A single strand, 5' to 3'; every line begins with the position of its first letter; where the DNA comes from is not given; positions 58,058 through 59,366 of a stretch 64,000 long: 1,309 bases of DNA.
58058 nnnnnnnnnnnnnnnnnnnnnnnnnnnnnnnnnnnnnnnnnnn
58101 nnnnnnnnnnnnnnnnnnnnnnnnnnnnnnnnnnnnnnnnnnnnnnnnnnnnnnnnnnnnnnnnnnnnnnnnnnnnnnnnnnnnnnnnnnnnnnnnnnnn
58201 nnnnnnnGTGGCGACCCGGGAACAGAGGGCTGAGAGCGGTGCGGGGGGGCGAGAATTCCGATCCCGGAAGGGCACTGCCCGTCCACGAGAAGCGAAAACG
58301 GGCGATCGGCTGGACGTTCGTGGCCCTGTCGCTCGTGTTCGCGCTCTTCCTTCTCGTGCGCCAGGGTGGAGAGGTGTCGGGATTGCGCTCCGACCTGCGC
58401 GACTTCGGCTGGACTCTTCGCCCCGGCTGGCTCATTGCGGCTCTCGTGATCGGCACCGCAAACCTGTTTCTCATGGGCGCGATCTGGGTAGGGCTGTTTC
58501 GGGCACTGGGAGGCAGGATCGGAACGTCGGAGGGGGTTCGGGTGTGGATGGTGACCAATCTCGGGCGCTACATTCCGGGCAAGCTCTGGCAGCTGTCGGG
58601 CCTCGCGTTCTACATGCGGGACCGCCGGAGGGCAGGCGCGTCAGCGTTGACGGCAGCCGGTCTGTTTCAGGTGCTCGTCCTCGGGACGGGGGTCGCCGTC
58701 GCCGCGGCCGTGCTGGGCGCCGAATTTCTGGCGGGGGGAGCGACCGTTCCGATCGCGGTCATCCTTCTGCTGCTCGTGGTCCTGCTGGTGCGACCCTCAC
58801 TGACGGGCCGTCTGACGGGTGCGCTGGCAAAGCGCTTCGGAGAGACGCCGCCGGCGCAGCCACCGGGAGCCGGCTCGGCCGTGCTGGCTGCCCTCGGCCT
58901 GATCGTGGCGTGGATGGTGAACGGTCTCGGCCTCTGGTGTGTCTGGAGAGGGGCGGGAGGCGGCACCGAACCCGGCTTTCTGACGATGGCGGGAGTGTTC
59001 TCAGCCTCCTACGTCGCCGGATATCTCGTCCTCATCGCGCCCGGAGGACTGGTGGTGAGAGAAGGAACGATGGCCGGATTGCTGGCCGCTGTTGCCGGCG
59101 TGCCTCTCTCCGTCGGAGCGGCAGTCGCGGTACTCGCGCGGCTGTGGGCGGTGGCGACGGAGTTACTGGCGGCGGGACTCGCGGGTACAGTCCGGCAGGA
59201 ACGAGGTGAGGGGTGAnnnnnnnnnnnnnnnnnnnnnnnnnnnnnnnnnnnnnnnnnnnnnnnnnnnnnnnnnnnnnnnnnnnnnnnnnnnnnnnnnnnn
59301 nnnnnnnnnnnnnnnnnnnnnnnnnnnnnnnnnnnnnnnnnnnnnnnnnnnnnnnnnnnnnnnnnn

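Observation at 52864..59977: Six-gene lipid-linked glycosylation module translationally coupled to rpoN and adjacent to the lptCAB genes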

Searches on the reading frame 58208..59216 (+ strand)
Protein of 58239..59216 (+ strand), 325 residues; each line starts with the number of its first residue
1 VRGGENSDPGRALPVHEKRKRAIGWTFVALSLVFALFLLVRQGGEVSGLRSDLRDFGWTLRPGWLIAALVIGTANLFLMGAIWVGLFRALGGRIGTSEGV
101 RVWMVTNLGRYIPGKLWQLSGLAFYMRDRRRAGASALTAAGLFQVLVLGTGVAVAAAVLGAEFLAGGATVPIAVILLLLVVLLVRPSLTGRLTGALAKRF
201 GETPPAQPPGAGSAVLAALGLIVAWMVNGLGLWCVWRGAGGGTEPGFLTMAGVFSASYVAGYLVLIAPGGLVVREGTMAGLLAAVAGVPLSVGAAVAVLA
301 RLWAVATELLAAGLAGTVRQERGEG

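Call 3: search_protein_families(library=pfam, proteins=[window:58239-59216:+, window:58208-59209:+], max_evalue=0.01)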
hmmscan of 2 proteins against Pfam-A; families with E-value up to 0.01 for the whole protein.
window:58239-59216:+ (325 aa): 1 family
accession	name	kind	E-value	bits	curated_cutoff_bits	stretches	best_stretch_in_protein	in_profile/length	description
PF03706.18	LPG_synthase_TM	-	9.9e-12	45.4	33.4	1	30-305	3-295/302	Lysylphosphatidylglycerol synthase TM region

window:58208-59209:+ (333 aa): 0 families

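Call 5: search_protein_families(library=ncbifam, proteins=[window:58239-59216:+], max_evalue=0.01)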
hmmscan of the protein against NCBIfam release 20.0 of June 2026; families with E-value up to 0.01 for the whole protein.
window:58239-59216:+ (325 aa): 1 family
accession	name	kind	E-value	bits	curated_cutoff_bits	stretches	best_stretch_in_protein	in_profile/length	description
TIGR00374.1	TIGR00374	subfamily_domain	0.0027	17.2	43.2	1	222-302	220-296/323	flippase-like domain-containing protein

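Call 28: search_solved_structures(query=window:58239-59216:+, max_evalue=10)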
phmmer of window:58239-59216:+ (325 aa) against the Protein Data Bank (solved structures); distinct sequences matched with E-value up to 10: 2.
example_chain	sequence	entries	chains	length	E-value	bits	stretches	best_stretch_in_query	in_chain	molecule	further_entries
3lzk_A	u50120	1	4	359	0.66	12.4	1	157-305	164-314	Fumarylacetoacetate hydrolase family protein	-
3chn_J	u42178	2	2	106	0.66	12.4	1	228-270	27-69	Secretory component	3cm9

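Call 59: find_homologous_proteins(query=window:58239-59216:+, max_evalue=0.001)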
Query window:58239-59216:+ (325 aa): 132 proteins with E <= 0.001 among 8000 candidates; the best 120 are listed.
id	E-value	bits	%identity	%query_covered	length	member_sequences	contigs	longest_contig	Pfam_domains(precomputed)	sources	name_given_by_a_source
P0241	2.2e-196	670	100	100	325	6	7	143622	PF03706.19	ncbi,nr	ncbi:MAG: flippase-like domain-containing protein [marine benthic group bacterium]|nr:flippase-like 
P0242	1.0e-158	546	79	100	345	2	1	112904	PF03706.19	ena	-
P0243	1.7e-147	509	78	98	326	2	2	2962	PF03706.19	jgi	jgi:uncharacterized membrane protein YbhN (UPF0104 family)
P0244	9.4e-146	503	77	100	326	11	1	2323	PF03706.19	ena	-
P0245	2.3e-137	476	76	92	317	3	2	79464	PF03706.19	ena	-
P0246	6.9e-137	474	80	91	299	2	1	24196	PF03706.19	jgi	jgi:uncharacterized membrane protein YbhN (UPF0104 family)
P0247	2.2e-129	449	73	95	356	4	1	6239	PF03706.19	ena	-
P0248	3.3e-123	429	69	98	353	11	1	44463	PF03706.19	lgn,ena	-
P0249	1.0e-120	421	67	92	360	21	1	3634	PF03706.19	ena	-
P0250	1.3e-120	421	68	91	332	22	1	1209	PF03706.19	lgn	-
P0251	2.0e-120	420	66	95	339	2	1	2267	PF03706.19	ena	-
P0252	1.2e-119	418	66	95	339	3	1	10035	PF03706.19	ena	-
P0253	4.8e-119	416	67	95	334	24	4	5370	PF03706.19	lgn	-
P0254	7.8e-119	415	67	92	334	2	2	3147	PF03706.19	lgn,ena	-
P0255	1.1e-117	411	71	87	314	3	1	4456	PF03706.19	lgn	-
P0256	3.2e-117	410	68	90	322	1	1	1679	PF03706.19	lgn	-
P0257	4.6e-116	406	68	90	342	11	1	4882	PF03706.19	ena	-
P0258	2.7e-115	403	64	98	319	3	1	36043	PF03706.19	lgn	-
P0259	3.0e-115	403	70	91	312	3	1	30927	PF03706.19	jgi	-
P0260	1.4e-114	401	66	93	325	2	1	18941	PF03706.19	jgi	jgi:uncharacterized membrane protein YbhN (UPF0104 family)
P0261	7.2e-114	399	69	89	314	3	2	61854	PF03706.19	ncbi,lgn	-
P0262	1.7e-113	397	67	90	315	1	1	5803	PF03706.19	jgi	jgi:uncharacterized membrane protein YbhN (UPF0104 family)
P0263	3.8e-113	396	68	88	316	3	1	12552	PF03706.19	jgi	jgi:uncharacterized membrane protein YbhN (UPF0104 family)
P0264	6.1e-113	395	70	84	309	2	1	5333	PF03706.19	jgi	jgi:uncharacterized membrane protein YbhN (UPF0104 family)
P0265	3.3e-111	390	66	91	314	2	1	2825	PF03706.19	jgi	jgi:uncharacterized membrane protein YbhN (UPF0104 family)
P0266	2.1e-108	381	66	90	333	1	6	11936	PF03706.19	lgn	-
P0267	9.7e-105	369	64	92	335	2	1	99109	PF03706.19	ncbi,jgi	ncbi:MAG: lysylphosphatidylglycerol synthase domain-containing protein [Gemmatimonadota bacterium]|j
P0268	2.9e-102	360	65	94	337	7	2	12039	PF03706.19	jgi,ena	-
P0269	2.9e-100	354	65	87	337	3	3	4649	PF03706.19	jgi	-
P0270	1.2e-99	352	65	87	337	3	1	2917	PF03706.19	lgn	-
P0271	6.0e-79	284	54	96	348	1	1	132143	PF03706.19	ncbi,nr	ncbi:MAG: lysylphosphatidylglycerol synthase domain-containing protein [Gemmatimonadota bacterium]|n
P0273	5.4e-72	261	51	92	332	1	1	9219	PF03706.19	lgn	-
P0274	1.4e-70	256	50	83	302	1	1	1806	PF03706.19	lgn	-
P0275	4.5e-69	251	49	91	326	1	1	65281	PF03706.19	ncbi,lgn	ncbi:MAG: lysylphosphatidylglycerol synthase domain-containing protein [Gemmatimonadota bacterium]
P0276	1.1e-68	250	49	85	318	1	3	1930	PF03706.19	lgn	-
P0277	3.5e-67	245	48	82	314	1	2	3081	PF03706.19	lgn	-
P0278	1.6e-66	243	47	83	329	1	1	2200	PF03706.19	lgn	-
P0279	2.8e-66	242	48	86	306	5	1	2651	PF03706.19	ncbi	-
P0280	7.9e-66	241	48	91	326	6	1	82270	PF03706.19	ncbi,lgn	-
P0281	7.9e-66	241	48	91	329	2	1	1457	PF03706.19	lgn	-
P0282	1.5e-65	240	50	82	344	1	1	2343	PF03706.19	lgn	-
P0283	2.3e-65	239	51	83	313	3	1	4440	PF03706.19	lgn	-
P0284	1.5e-64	236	49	92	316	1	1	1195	PF03706.19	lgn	-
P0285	1.5e-64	236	48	89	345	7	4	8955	PF03706.19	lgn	-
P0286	2.7e-64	236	48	86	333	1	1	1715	PF03706.19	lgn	-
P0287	3.4e-64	235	49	82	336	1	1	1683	PF03706.19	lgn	-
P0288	4.4e-64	235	45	91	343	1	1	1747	PF03706.19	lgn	-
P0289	4.9e-64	235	48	84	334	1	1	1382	PF03706.19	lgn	-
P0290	5.6e-64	235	48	90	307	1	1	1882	PF03706.19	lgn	-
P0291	5.8e-64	234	48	85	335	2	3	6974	PF03706.19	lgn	-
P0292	1.3e-63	233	46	91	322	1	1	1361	PF03706.19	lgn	-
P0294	5.1e-63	231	48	87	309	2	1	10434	PF03706.19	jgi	-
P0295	6.7e-63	231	47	91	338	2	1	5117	PF03706.19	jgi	-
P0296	1.4e-62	230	50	87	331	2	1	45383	PF03706.19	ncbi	ncbi:MAG: lysylphosphatidylglycerol synthase domain-containing protein [Gemmatimonadota bacterium]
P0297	1.8e-62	230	45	96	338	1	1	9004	PF03706.19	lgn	-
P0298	2.1e-62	229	49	78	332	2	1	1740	PF03706.19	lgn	-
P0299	2.3e-62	229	48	89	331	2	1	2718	PF03706.19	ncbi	-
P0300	3.1e-62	229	48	87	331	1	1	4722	PF03706.19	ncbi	ncbi:MAG: lysylphosphatidylglycerol synthase domain-containing protein [Gemmatimonadota bacterium]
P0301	5.3e-62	228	45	96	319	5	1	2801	PF03706.19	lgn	-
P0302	5.8e-62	228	43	92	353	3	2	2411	PF03706.19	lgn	-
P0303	6.1e-62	228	45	85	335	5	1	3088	PF03706.19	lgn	-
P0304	1.1e-61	227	46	91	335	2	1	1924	PF03706.19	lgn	-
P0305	1.1e-61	227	45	92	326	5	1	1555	PF03706.19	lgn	-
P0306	1.5e-61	227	47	87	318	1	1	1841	PF03706.19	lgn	-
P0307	1.8e-61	226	45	94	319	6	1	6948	PF03706.19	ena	-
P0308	4.6e-61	225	48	87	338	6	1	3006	PF03706.19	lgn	-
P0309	6.2e-61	225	47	85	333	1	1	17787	PF03706.19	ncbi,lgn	-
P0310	8.1e-61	224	46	91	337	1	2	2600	PF03706.19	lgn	-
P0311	8.7e-61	224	45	94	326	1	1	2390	PF03706.19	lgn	-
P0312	1.3e-60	223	47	82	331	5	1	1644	PF03706.19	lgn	-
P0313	1.7e-60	223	45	91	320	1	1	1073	PF03706.19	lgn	-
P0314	2.4e-60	223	49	82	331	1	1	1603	PF03706.19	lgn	-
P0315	3.4e-60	222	46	91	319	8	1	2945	PF03706.19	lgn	-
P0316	3.9e-60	222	49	88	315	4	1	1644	PF03706.19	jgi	jgi:uncharacterized membrane protein YbhN (UPF0104 family)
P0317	2.0e-59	220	43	94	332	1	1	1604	PF03706.19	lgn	-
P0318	2.8e-59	219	48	89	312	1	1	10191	PF03706.19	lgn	-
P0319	2.0e-58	216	46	87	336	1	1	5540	PF03706.19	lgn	-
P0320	2.3e-58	216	45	86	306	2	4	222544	PF03706.19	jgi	jgi:uncharacterized membrane protein YbhN (UPF0104 family)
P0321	3.9e-58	215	48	83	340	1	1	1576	PF03706.19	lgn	-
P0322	5.9e-58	215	47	80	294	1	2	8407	PF03706.19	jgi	jgi:uncharacterized membrane protein YbhN (UPF0104 family)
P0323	6.0e-58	215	48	82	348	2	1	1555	PF03706.19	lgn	-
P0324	1.2e-57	214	48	87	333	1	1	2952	PF03706.19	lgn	-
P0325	2.8e-57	213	43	89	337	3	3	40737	PF03706.19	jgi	-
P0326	4.9e-57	212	44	93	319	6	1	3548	PF03706.19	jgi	-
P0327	8.4e-57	211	47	81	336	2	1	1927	PF03706.19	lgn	-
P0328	2.3e-56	210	46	89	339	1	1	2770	PF03706.19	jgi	-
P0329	6.8e-56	208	43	93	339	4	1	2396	PF03706.19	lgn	-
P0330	7.6e-56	208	46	83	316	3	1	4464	PF03706.19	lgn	-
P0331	3.0e-55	206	47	85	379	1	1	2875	PF03706.19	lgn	-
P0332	5.7e-55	205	46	84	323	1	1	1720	PF03706.19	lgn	-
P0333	1.9e-54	203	45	87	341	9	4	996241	PF03706.19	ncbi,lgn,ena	-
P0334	8.2e-54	201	43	90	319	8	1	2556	PF03706.19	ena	-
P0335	1.5e-53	200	43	87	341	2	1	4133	PF03706.19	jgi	jgi:hypothetical protein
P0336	1.8e-53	200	47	72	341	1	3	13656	PF03706.19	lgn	-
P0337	3.8e-53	199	42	92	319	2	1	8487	PF03706.19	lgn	-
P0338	4.4e-53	199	45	93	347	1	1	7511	PF03706.19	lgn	-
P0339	8.0e-53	198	46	85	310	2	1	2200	PF03706.19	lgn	-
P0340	7.2e-51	191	44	82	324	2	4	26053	PF03706.19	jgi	jgi:uncharacterized membrane protein YbhN (UPF0104 family)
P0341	1.2e-50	191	45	83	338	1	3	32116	PF03706.19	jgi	jgi:uncharacterized membrane protein YbhN (UPF0104 family)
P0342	2.5e-50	190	46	82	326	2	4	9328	PF03706.19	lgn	-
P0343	7.0e-50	188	44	82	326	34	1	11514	PF03706.19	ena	-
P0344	1.7e-49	187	41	95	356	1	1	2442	PF03706.19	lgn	-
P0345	2.1e-49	187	43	92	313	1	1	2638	PF03706.19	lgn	-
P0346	2.4e-49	186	45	72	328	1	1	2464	PF03706.19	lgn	-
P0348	2.0e-48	183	40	87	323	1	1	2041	PF03706.19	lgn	-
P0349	9.2e-48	181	39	78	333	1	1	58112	PF03706.19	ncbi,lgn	ncbi:MAG: lysylphosphatidylglycerol synthase domain-containing protein [Gemmatimonadota bacterium]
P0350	2.6e-47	180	48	82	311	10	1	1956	PF03706.19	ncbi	-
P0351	5.9e-47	179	43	84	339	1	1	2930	PF03706.19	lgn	-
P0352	2.2e-46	177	43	82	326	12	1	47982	PF03706.19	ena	-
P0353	9.0e-46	175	42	82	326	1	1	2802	PF03706.19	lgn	-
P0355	2.8e-44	170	46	73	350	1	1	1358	PF03706.19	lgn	-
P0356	2.0e-41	160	46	68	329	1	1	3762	PF03706.19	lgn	-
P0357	9.9e-24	102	36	71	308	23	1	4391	PF03706.19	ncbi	-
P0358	3.3e-20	91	35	77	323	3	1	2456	PF03706.19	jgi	jgi:Lysylphosphatidylglycerol synthase TM region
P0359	2.0e-19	88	32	72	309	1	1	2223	PF03706.19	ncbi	-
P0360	3.3e-19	87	37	70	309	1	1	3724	PF03706.19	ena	-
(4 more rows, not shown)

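Call 62: search_solved_structures(query=A2, max_evalue=10)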
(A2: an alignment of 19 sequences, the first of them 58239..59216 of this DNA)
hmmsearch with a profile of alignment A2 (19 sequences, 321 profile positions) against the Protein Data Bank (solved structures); distinct sequences matched with E-value up to 10: 0.

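Call 63: find_encoding_contigs(protein=P0241, flank=10000, max_places=3)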
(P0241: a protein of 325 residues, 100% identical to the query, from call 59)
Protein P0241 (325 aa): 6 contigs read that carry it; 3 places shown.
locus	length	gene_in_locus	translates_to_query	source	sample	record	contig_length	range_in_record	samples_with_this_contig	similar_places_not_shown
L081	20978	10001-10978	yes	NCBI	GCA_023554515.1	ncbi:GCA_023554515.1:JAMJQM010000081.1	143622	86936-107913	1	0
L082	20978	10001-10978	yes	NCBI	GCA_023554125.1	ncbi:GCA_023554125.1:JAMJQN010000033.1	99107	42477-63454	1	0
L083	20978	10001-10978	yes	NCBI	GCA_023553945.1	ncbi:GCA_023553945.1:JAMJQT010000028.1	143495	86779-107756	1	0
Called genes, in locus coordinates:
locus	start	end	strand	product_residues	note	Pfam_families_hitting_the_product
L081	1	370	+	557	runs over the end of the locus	PF06418:CTP_synth_N, PF00117:GATase, PF07722:Peptidase_C26 (weak)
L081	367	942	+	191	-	-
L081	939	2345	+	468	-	PF03968:LptD_N (faint)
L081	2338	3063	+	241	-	PF00005:ABC_tran, PF13304:AAA_21 (faint)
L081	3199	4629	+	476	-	PF00309:Sigma54_AID, PF04963:Sigma54_CBD, PF04552:Sigma54_DBD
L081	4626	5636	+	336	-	PF00535:Glycos_transf_2, PF13641:Glyco_tranf_2_3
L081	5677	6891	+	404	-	PF13439:Glyco_transf_4, PF13579:Glyco_trans_4_4, PF20706:GT4-conflict, PF00534:Glycos_transf_1, PF13692:Glyco_trans_1_4, PF13524:Glyco_trans_1_2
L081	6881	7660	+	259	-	PF13489:Methyltransf_23, PF08241:Methyltransf_11, PF08242:Methyltransf_12 (faint), PF13649:Methyltransf_25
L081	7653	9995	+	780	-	PF09586:YfhO (faint)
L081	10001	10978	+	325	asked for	PF03706:LPG_synthase_TM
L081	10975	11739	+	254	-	PF00535:Glycos_transf_2, PF13641:Glyco_tranf_2_3 (weak)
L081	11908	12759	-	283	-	PF09976:TPR_21, PF13176:TPR_7 (faint), PF13424:TPR_12 (faint), PF13428:TPR_14 (faint)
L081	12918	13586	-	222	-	PF09335:VTT_dom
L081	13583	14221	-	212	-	PF01135:PCMT, PF00398:RrnaAD (weak), PF13847:Methyltransf_31 (weak), PF08241:Methyltransf_11 (weak), PF13649:Methyltransf_25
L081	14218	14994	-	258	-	PF01975:SurE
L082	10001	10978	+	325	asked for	PF03706:LPG_synthase_TM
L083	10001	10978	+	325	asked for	PF03706:LPG_synthase_TM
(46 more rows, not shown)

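Call 67: predict_structure(alignment_id=A2)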
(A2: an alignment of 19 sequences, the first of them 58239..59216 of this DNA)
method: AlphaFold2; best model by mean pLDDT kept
length: 325 residues; sequences in the alignment: 19
mean_pLDDT: 88.5   pTM: 0.83
mean pLDDT of the five models: 88.5, 84.9, 83.9, 82.7, 80.9
residues with pLDDT >= 90: 215; 70-90: 80; 50-70: 21; < 50: 9
segments of 3 or more residues with pLDDT < 50: 1-4, 323-325
pLDDT, mean of each block of 10 residues (from residue 1): 47 72 87 83 82 89 98 98 97 96 90 81 95 96 95 94 77 89 91 96 92 96 98 97 93 95 72 91 92 94 95 87 48
secondary structure, 60 per line:
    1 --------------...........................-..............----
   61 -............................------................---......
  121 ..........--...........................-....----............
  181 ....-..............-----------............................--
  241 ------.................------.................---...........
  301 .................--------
elements in order: H15-41 H43-56 H62-89 H96-111 H115-130 H133-159 H161-164 H169-184 H186-199 H211-238 H247-263 H270-286 H290-317
